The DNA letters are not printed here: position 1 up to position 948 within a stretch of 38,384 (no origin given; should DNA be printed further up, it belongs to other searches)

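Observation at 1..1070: Tandem glycine riboswitch (ON-type, terminator platform) wired to a YfiH/PgeF-family gene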

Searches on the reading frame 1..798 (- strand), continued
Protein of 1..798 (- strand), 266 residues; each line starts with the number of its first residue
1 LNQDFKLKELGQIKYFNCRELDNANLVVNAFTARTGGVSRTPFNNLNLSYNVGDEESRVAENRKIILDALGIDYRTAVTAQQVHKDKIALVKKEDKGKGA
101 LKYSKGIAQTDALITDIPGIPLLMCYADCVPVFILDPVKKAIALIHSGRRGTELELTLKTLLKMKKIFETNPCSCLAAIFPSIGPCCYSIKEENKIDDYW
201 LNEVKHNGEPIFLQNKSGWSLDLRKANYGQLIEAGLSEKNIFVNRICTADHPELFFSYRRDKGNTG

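Call 24: find_related_loci(query=A1, collection=genome_contigs, flank=6000)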
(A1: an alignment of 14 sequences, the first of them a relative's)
Query A1 (275 aa) in genome_contigs; peptide patterns used: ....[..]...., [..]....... (x = any residue, [..] = any of these).
258 stretches matched a pattern; 230 encode a relative of the query (tblastn E <= 1e-3); the best 80 are kept; 80 distinct loci.
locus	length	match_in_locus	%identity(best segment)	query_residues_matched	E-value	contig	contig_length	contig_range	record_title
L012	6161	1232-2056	95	1-275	1e-179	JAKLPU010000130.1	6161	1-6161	MAG: Candidatus Atribacteria bacterium isolate bin N1.50 k141_204910, whole genome shotgun sequence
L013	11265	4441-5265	93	1-275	3e-177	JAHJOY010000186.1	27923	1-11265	MAG: bacterium isolate Old_saline_planktonic.mb.52 Old_saline_plankto.mb.52_k141_488606, whole genome shotgun sequence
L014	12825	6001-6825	94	1-275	3e-176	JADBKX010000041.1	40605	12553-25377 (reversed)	MAG: Candidatus Sediminicultor sextus isolate Bin1_7.2m NODE_59_length_40605_cov_15.845993, whole genome shotgun sequenc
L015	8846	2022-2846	90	1-275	5e-171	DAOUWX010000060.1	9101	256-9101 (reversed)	MAG TPA_asm: Atribacterota bacterium isolate CSMAG_886 CSMAG_886_k141_231074_length_9101_cov_23.0235, whole genome shotg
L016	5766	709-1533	89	1-275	2e-168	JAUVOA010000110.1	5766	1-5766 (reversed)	MAG: Atribacterota bacterium isolate CSMAG_624 CSMAG_624_k141_40591_length_5766_cov_12.7273, whole genome shotgun sequen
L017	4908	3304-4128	87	1-275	4e-168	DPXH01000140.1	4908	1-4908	MAG TPA_asm: Candidatus Sediminicultor tertius isolate UBA9311 contig_5439, whole genome shotgun sequence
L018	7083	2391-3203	87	5-275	4e-163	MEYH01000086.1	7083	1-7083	MAG: Candidatus Atribacteria bacterium RBG_19FT_COMBO_35_14 rbg_19ft_combo_scaffold_6305, whole genome shotgun sequence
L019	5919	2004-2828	85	1-275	1e-161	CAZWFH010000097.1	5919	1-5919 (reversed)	MAG TPA_asm: uncultured Atribacterota bacterium isolate binchicken_co228_37 genome assembly, contig: NODE_22209_length_5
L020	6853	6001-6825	87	1-275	4e-156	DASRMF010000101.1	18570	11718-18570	MAG TPA_asm: Atribacterota bacterium isolate SMAG_U10208 k141_52055, whole genome shotgun sequence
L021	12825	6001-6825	92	1-275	4e-173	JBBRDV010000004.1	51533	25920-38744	MAG: Atribacterota bacterium isolate Co_metawrap_2470 Cmw_2470_k141_23543529_length_51533_cov_12.9972, whole genome shot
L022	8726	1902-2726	80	1-275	3e-151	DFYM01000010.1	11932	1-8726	MAG TPA_asm: Candidatus Atribacteria bacterium UBA4082 UBA4082_contig_28148, whole genome shotgun sequence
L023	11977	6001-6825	79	1-275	8e-147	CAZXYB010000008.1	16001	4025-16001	MAG TPA_asm: uncultured Atribacterota bacterium isolate binchicken_co243_191 genome assembly, contig: NODE_2921_length_1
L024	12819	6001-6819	77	1-274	5e-144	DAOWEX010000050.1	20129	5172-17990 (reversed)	MAG TPA_asm: Atribacterota bacterium isolate CSMAG_1950 CSMAG_1950_k141_1608932_length_20129_cov_114.2516, whole genome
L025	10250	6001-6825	75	1-275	4e-140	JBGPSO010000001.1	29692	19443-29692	MAG: Atribacterota bacterium isolate OBJ1_062018_130_16 k141_1543422_length_29692_cov_26.5791, whole genome shotgun sequ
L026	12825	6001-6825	69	1-275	1e-134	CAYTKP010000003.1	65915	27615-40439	MAG TPA_asm: uncultured Atribacterota bacterium isolate binchicken_co256_870 genome assembly, contig: NODE_387_length_65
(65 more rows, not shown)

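Call 31: search_solved_structures(query=L009:11164-12318:+, max_evalue=1e-10)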
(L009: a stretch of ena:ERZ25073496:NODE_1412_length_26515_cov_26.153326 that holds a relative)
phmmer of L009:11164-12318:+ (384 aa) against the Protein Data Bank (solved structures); distinct sequences matched with E-value up to 1e-10: 32.
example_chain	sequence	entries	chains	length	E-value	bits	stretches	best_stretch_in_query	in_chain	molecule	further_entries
1y56_B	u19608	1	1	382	5e-86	292.2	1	5-377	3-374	sarcosine oxidase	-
3ada_B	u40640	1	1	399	1.2e-46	162.6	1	6-380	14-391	SARCOSINE OXIDASE BETA SUBUNIT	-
1vrq_B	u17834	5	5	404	1.3e-46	162.6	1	6-380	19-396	Sarcosine oxidase beta subunit | Subunit beta of sarcosine oxidase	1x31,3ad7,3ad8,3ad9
2gag_B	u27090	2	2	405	1.8e-43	152.1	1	6-380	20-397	heterotetrameric sarcosine oxidase beta-subunit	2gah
4pab_A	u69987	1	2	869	1.9e-43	152.1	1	8-373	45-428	Dimethylglycine dehydrogenase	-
5l46_A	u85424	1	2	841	1e-42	149.7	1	7-373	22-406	Dimethylglycine dehydrogenase, mitochondrial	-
4p9s_A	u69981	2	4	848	4.6e-42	147.5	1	8-373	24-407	Dimethylglycine dehydrogenase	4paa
4ysh_A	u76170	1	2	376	4.7e-35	124.5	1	8-364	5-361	Glycine oxidase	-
7cyx_A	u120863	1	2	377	3e-32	115.2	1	6-360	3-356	Glycine oxidase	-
1pj5_A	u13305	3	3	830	4.7e-30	108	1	7-236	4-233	N,N-dimethylglycine oxidase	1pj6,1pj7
3gsi_A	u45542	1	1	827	8.8e-30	107.1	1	10-236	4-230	N,N-dimethylglycine oxidase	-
1ryi_A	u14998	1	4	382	1e-27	100.3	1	6-359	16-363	GLYCINE OXIDASE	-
9woz_A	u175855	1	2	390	1.3e-27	100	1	7-360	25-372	Glycine oxidase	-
1ng3_A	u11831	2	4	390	1.6e-27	99.7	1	7-360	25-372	Glycine oxidase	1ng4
3if9_A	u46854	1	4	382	2.7e-27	98.9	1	6-360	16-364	Glycine oxidase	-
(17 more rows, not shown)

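Call 32: search_solved_structures(query=L009:9318-10418:+, max_evalue=1e-8)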
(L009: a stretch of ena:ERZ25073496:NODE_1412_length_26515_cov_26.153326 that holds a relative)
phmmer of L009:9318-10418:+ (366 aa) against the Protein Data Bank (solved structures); distinct sequences matched with E-value up to 1e-8: 17.
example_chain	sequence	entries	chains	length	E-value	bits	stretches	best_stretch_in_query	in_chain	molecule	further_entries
1y56_A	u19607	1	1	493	2.9e-22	82.8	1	3-161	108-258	hypothetical protein PH1363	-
2gag_A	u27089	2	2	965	3.5e-20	76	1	4-325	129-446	heterotetrameric sarcosine oxidase alpha-subunit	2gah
7jyp_A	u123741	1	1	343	1e-18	71.2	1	4-319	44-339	Thioredoxin reductase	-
1vrq_A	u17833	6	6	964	6.8e-18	68.4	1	4-324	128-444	Sarcosine oxidase alpha subunit | Subunit alpha of sarcosine oxidase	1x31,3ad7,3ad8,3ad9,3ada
4gcm_A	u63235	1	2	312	7.2e-14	55.2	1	5-322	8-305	Thioredoxin reductase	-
3cty_A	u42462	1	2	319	1.1e-13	54.7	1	5-312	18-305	Thioredoxin reductase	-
5uwy_A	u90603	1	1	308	1.4e-11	47.7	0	5-125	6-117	Thioredoxin reductase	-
31lc_A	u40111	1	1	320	7.6e-11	45.2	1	5-300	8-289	Thioredoxin reductase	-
5xhu_A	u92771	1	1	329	8.9e-11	45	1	3-321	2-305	Ferredoxin--NADP reductase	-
7aaw_A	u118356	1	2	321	1.4e-10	44.3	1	2-315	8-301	Thioredoxin reductase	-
2q7v_A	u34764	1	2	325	5e-10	42.6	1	5-299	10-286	Thioredoxin reductase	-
6bwt_A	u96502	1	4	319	2.5e-09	40.2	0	6-317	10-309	Thioredoxin reductase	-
7e52_A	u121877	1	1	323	4e-09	39.6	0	6-301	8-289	Thioredoxin reductase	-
3ab1_A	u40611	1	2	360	4.8e-09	39.3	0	4-300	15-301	Ferredoxin--NADP reductase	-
5mh4_A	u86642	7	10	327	5.3e-09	39.2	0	4-300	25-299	Thioredoxin reductase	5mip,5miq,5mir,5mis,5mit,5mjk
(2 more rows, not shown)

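Call 33: search_protein_families(library=ncbifam, proteins=[L009:9016-9318:+, L009:9318-10415:+, L009:10421-10915:+, L009:10908-11177:+, L009:11164-12315:+, L009:12465-13562:+, L009:13752-14918:+], max_evalue=0.001)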
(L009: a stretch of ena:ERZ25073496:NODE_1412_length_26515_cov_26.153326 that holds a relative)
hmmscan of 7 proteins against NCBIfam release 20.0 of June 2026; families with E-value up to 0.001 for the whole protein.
L009:9016-9318:+ (101 aa): 6 families
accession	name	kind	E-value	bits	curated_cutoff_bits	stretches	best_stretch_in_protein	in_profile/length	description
TIGR01372.1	soxA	subfamily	1.7e-18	65.9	1164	1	12-95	13-100/996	sarcosine oxidase subunit alpha family protein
NF040763.1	FeFe_hydrog_A6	exception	1.5e-05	23.6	765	1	17-95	1-75/571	NADH-dependent [FeFe] hydrogenase, group A6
NF005895.0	PRK07860.1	equivalog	3.2e-05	22.1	802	1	11-95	12-92/811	NADH-quinone oxidoreductase subunit G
NF005745.0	PRK07569.1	equivalog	3.6e-05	23.2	333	1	18-95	5-78/238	bidirectional hydrogenase complex protein HoxU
NF009454.0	PRK12814.1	equivalog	0.0002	19.9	916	1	16-95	3-78/657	putative NADPH-dependent glutamate synthase small subunit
NF040762.1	Hydr_FeFe_Clost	exception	0.00062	18.5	900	1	61-96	40-76/572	ferredoxin hydrogenase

L009:9318-10415:+ (366 aa): 85 families (the best 25 are shown)
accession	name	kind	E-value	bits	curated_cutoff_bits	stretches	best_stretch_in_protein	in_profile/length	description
TIGR01372.1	soxA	subfamily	1.5e-50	171.9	1164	1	4-335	169-495/996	sarcosine oxidase subunit alpha family protein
TIGR01292.1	TRX_reduct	equivalog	1.4e-25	89.7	343.45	1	5-319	2-297/300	thioredoxin-disulfide reductase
TIGR01350.1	lipoamide_DH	equivalog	1.3e-19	70.3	408.8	2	74-319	100-330/461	dihydrolipoyl dehydrogenase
TIGR03140.1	AhpF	equivalog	4.8e-18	65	502.9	1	4-318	213-508/515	alkyl hydroperoxide reductase subunit F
TIGR02053.1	MerA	equivalog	9.9e-18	64.4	454.45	2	67-327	93-337/465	mercury(II) reductase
NF009410.0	PRK12771.1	subfamily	4.5e-15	55.2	516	1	6-42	141-177/566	NAD(P)-binding protein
NF003585.0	PRK05249.1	equivalog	2.2e-14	52.9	465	2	66-318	98-333/464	Si-specific NAD(P)(+) transhydrogenase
NF009409.0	PRK12770.1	subfamily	5.5e-14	52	343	1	5-311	20-339/360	putative glutamate synthase subunit beta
NF045599.1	bili_reduct_long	exception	1.5e-13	49.9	750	1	5-256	383-601/641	bilirubin reductase, long form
TIGR03143.1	AhpF_homolog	hypoth_equivalog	3.7e-13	48.9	687.65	1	2-318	3-304/555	putative alkyl hydroperoxide reductase F subunit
NF004939.0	PRK06292.1-1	equivalog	4.1e-12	45.5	435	1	105-328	131-335/476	dihydrolipoyl dehydrogenase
NF042949.2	3PPDioc_HcaD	equivalog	9.5e-12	44.3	450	1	73-305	66-282/386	3-phenylpropionate/cinnamic acid dioxygenase ferredoxin--NAD(+) reductase subunit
NF004991.0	PRK06370.1-3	subfamily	4.4e-11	42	620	2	5-42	37-73/509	FAD-containing oxidoreductase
NF009454.0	PRK12814.1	equivalog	6e-11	41.4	916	1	5-49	195-239/657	putative NADPH-dependent glutamate synthase small subunit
NF041087.1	bile_acid_BaiCD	equivalog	6.1e-11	41.1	825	1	5-272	382-615/642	bile acid Fe-S flavoenzyme BaiCD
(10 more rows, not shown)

L009:10421-10915:+ (165 aa): 34 families (the best 25 are shown)
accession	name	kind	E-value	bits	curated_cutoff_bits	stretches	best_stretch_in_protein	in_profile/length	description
NF041836.1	rnfB_Methano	equivalog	1.5e-07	31.2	445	1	41-124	148-221/265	Rnf electron transport complex subunit RnfB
NF005503.0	PRK07118.1-2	equivalog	1e-06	28.2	252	1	37-85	141-186/292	RnfABCDGE type electron transport complex subunit B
NF005504.0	PRK07118.1-3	equivalog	1.1e-06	28.3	437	1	37-83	143-188/293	Fe-S cluster domain-containing protein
NF005505.0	PRK07118.1-4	equivalog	1.2e-06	28.2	378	1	41-98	148-201/265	Fe-S cluster domain-containing protein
TIGR02179.1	PorD_KorD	subfamily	2.6e-06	27.5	60.05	1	37-85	28-74/78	2-oxoacid:acceptor oxidoreductase, delta subunit, pyruvate/2-ketoisovalerate family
TIGR04105.1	FeFe_hydrog_B1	subfamily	6.7e-06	25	450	1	41-83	165-205/462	monomeric [FeFe] hydrogenase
NF005506.0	PRK07118.1-5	equivalog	9.5e-06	25.2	388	1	40-86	147-189/279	Fe-S cluster domain-containing protein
NF040684.1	PorD_Arch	equivalog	1e-05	25.5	120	1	37-84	35-80/85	pyruvate synthase subunit PorD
NF007203.0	PRK09624.1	equivalog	1.3e-05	25.4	171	1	38-86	55-101/105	pyuvate ferredoxin oxidoreductase subunit delta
TIGR01944.1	rnfB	subfamily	2.8e-05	23.8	68.7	1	25-92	104-169/190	RnfABCDGE type electron transport complex subunit B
NF040770.1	hetero_SS_HdrA2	exception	4.8e-05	21.7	1100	1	37-88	580-628/777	CoB-CoM heterodisulfide reductase HdrA2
NF045874.1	Vhu_polyferre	exception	5.6e-05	22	600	1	23-89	119-180/381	F420-non-reducing hydrogenase associated-polyferredoxin VhuB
NF041891.1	hdrA_Methbact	equivalog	5.8e-05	21.5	1300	1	31-92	569-627/762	ferredoxin:CoB-CoM heterodisulfide reductase subunit HdrA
NF043069.1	T4HPD_activ_SAM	equivalog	5.9e-05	22.6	425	1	37-98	54-112/299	trans-4-hydroxy-L-proline dehydratase activase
NF003475.0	PRK05113.1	equivalog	6e-05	23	203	1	23-94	102-171/190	electron transport complex subunit RsxB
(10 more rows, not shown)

L009:10908-11177:+ (90 aa): 5 families
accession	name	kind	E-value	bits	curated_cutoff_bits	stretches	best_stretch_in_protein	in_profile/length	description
TIGR01372.1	soxA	subfamily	3.6e-14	51.5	1164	1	10-88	521-599/996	sarcosine oxidase subunit alpha family protein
TIGR03377.1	glycerol3P_GlpA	equivalog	4.4e-12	45.3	552.8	1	2-59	418-476/530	anaerobic glycerol-3-phosphate dehydrogenase subunit GlpA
NF008313.0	PRK11101.1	equivalog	7.1e-09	34.8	425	1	2-49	428-476/548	anaerobic glycerol-3-phosphate dehydrogenase subunit A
TIGR02374.1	nitri_red_nirB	equivalog_domain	6.4e-08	31.5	578.35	1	1-60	413-473/794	nitrite reductase large subunit NirB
NF011565.0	PRK14989.1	subfamily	1.7e-06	26.4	883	1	3-45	420-461/847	nitrite reductase large subunit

L009:11164-12315:+ (384 aa): 36 families (the best 25 are shown)
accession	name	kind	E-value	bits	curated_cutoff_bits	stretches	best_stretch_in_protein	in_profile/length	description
TIGR01373.1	soxB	subfamily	9.6e-65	219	529.45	1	7-378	30-405/407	sarcosine oxidase subunit beta family protein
TIGR02352.1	thiamin_ThiO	equivalog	1.4e-38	133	250.8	1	10-358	1-350/351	glycine oxidase ThiO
NF001933.0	PRK00711.1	subfamily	3.5e-30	105.4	383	2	64-225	109-272/429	D-amino acid dehydrogenase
NF008425.0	PRK11259.1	equivalog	1.5e-27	96.5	257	1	6-373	3-376/377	N-methyl-L-tryptophan oxidase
TIGR01377.1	soxA_mon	subfamily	6.3e-27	94.3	479.65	1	9-374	2-377/381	amino oxidase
NF033460.1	glycerol3P_ox_II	equivalog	2.7e-21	76.1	460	1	8-220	2-218/361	type 2 glycerol-3-phosphate oxidase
TIGR03364.1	HpnW_proposed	hypoth_equivalog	3.8e-21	75.6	285.1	1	9-203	2-190/365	TIGR03364 family FAD-dependent oxidoreductase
TIGR03377.1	glycerol3P_GlpA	equivalog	4.4e-19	68.4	552.8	1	9-233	1-227/530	anaerobic glycerol-3-phosphate dehydrogenase subunit GlpA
TIGR03197.1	MnmC_Cterm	equivalog_domain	1.1e-18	67.6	174.2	1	9-327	1-319/400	FAD-dependent 5-carboxymethylaminomethyl-2-thiouridine(34) oxidoreductase MnmC1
NF009074.0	PRK12409.1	equivalog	2.8e-18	66.3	494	1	64-225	111-273/410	D-amino acid dehydrogenase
TIGR03329.1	Phn_aa_oxid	hypoth_equivalog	7.3e-18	64.6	632.8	1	6-361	23-397/460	putative aminophosphonate oxidoreductase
NF002480.1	PRK01747.1-1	equivalog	1.5e-17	63.3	540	1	7-356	248-618/645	bifunctional tRNA (5-methylaminomethyl-2-thiouridine)(34)-methyltransferase MnmC2/FAD-dependent 5-carboxymethylaminomethyl-2-thiouridine(34)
NF050086.1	pipecolate_AmaA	exception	5.5e-17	61.5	600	1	7-211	25-238/425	L-pipecolate oxidase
NF008313.0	PRK11101.1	equivalog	1.5e-14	53.5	425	1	5-232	6-235/548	anaerobic glycerol-3-phosphate dehydrogenase subunit A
NF008726.1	PRK11728.1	equivalog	6.5e-14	51.6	299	1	9-221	2-213/389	L-2-hydroxyglutarate oxidase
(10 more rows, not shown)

L009:12465-13562:+ (366 aa): 0 families

L009:13752-14918:+ (389 aa): 3 families
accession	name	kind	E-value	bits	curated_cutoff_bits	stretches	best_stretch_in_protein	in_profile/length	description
NF011933.0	PRK15404.1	subfamily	2.5e-65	221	477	1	18-384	14-367/370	high-affinity branched-chain amino acid ABC transporter substrate-binding protein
TIGR03407.1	urea_ABC_UrtA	exception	2.2e-10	40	492.75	1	33-382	2-344/361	urea ABC transporter substrate-binding protein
TIGR03669.1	urea_ABC_arch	equivalog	3.8e-07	29.4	494.8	1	34-381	3-340/375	urea ABC transporter substrate-binding protein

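Call 34: search_protein_families(library=pfam, proteins=[L009:9016-9318:+, L009:9318-10415:+, L009:10421-10915:+, L009:10908-11177:+, L009:11164-12315:+, L009:12465-13562:+, L009:13752-14918:+], max_evalue=0.001)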
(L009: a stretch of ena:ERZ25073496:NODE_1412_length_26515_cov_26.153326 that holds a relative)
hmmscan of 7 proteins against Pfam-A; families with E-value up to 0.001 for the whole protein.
L009:9016-9318:+ (101 aa): 1 family
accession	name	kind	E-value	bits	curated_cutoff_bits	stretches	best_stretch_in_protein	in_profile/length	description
PF13510.11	Fer2_4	-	2.4e-34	117.7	22.8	1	15-95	2-81/82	2Fe-2S iron-sulfur cluster binding domain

L009:9318-10415:+ (366 aa): 12 families
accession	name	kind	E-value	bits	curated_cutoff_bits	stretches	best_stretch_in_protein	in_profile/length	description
PF07992.20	Pyr_redox_2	-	7e-37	127.8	26.1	1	5-311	2-291/291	Pyridine nucleotide-disulphide oxidoreductase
PF12831.13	FAD_oxidored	-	4.4e-11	43.1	27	1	5-46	1-42/416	FAD dependent oxidoreductase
PF00070.33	Pyr_redox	-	4.6e-11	43.5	22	2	6-39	2-35/82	Pyridine nucleotide-disulphide oxidoreductase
PF01134.28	GIDA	-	1.5e-10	41.2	22.1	1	5-36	1-29/391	Glucose inhibited division protein A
PF13738.12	Pyr_redox_3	-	7.8e-10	38.9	30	1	8-296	2-305/305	Pyridine nucleotide-disulphide oxidoreductase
PF13450.12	NAD_binding_8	-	2.6e-09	37.6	21.9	1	8-45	1-38/68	NAD(P)-binding Rossmann-like domain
PF01266.30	DAO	-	1.3e-08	35.2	27.9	1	5-40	1-37/353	FAD dependent oxidoreductase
PF01946.23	Thi4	-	6.5e-07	29.3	26.2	1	4-41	18-56/235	Thi4 family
PF03486.20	HI0933_like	-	1.5e-06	28.2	50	1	5-41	2-38/244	HI0933-like protein Rossmann domain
PF01262.27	AlaDh_PNT_C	-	2.1e-06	27.8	23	1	5-44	30-69/214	Alanine dehydrogenase/PNT, C-terminal domain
PF00890.30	FAD_binding_2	-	7.4e-06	25.8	20.4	1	5-42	1-38/414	FAD binding domain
PF01494.25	FAD_binding_3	-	5.8e-05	22.9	22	0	4-33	2-31/349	FAD binding domain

L009:10421-10915:+ (165 aa): 9 families
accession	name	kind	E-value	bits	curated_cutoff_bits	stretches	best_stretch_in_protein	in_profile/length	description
PF00037.32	Fer4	-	1.6e-07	31.3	21.1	1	61-83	1-23/24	4Fe-4S binding domain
PF12838.12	Fer4_7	-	7.3e-07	30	27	1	38-79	4-49/52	4Fe-4S dicluster domain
PF12797.12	Fer4_2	-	2.6e-06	27.5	24.5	1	61-79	3-21/22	4Fe-4S binding domain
PF13237.11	Fer4_10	-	3.4e-06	27.3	25.5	1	61-89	2-22/53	4Fe-4S dicluster domain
PF12837.12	Fer4_6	-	1.7e-05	25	25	1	63-81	4-22/24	4Fe-4S binding domain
PF14697.11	Fer4_21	-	4.1e-05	24.1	35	1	37-79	9-52/59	4Fe-4S dicluster domain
PF13187.11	Fer4_9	-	8.2e-05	23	27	1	39-80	5-49/52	4Fe-4S dicluster domain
PF12800.12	Fer4_4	-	0.00012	22.6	24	1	66-79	2-15/17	4Fe-4S binding domain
PF25160.1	LdpA_Fe-S-bd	-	0.00045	20.4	27.6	1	40-83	7-43/49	LdpA Fe-S cluster-binding domain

L009:10908-11177:+ (90 aa): 2 families
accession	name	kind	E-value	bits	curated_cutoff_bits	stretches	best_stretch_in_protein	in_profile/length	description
PF17806.6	SO_alpha_A3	-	8e-19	68.2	23.1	1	5-86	4-86/87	Sarcosine oxidase A3 domain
PF04324.20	Fer2_BFD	-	8.8e-13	48.8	26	1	6-50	1-42/50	BFD-like [2Fe-2S] binding domain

L009:11164-12315:+ (384 aa): 9 families
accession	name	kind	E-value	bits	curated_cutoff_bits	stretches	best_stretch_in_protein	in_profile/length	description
PF01266.30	DAO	-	5.6e-73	246.9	27.9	1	9-354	1-353/353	FAD dependent oxidoreductase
PF00890.30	FAD_binding_2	-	1.4e-07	31.5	20.4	1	9-211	1-206/414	FAD binding domain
PF13738.12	Pyr_redox_3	-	1e-06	28.7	30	0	11-42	1-32/305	Pyridine nucleotide-disulphide oxidoreductase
PF07992.20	Pyr_redox_2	-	2.8e-06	27.4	26.1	0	9-43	2-36/291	Pyridine nucleotide-disulphide oxidoreductase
PF12831.13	FAD_oxidored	-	1.4e-05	25.1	27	1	9-223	1-159/416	FAD dependent oxidoreductase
PF01946.23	Thi4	-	2.5e-05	24.1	26.2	1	5-52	15-62/235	Thi4 family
PF13450.12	NAD_binding_8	-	3e-05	24.7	21.9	1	12-46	1-34/68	NAD(P)-binding Rossmann-like domain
PF03486.20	HI0933_like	-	0.00023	21.1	50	0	160-212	115-168/244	HI0933-like protein Rossmann domain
PF00070.33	Pyr_redox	-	0.00034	21.5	22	0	10-41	2-33/82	Pyridine nucleotide-disulphide oxidoreductase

L009:12465-13562:+ (366 aa): 1 family
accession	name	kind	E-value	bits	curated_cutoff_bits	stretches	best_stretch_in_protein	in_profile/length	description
PF09825.15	BPL_N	-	2.5e-12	46.7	24.2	1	102-195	4-99/283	Biotin-protein ligase, N terminal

L009:13752-14918:+ (389 aa): 3 families
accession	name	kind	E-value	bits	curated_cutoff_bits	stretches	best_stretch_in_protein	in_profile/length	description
PF13458.12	Peripla_BP_6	-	2.5e-50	172.5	31.7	1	31-381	1-342/343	Periplasmic binding protein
PF01094.35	ANF_receptor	-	6.9e-24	85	25.4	1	52-375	3-348/353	Receptor family ligand binding region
PF13433.12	Peripla_BP_5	-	1.4e-11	44.6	27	1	40-385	9-344/363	Periplasmic binding protein domain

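Call 62: find_encoding_contigs(protein=P0003, flank=6000, max_places=3)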
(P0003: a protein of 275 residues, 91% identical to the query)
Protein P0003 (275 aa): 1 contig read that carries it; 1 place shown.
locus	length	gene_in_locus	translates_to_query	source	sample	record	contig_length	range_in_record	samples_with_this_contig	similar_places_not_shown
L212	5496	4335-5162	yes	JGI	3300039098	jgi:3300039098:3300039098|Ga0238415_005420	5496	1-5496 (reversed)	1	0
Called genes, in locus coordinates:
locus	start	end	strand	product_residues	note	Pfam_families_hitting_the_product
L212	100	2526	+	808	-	PF03477:ATP-cone, PF13597:NRDD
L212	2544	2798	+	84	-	PF13192:Thioredoxin_3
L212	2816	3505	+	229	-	PF13353:Fer4_12 (weak), PF04055:Radical_SAM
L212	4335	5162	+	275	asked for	PF02578:Cu-oxidase_4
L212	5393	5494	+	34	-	?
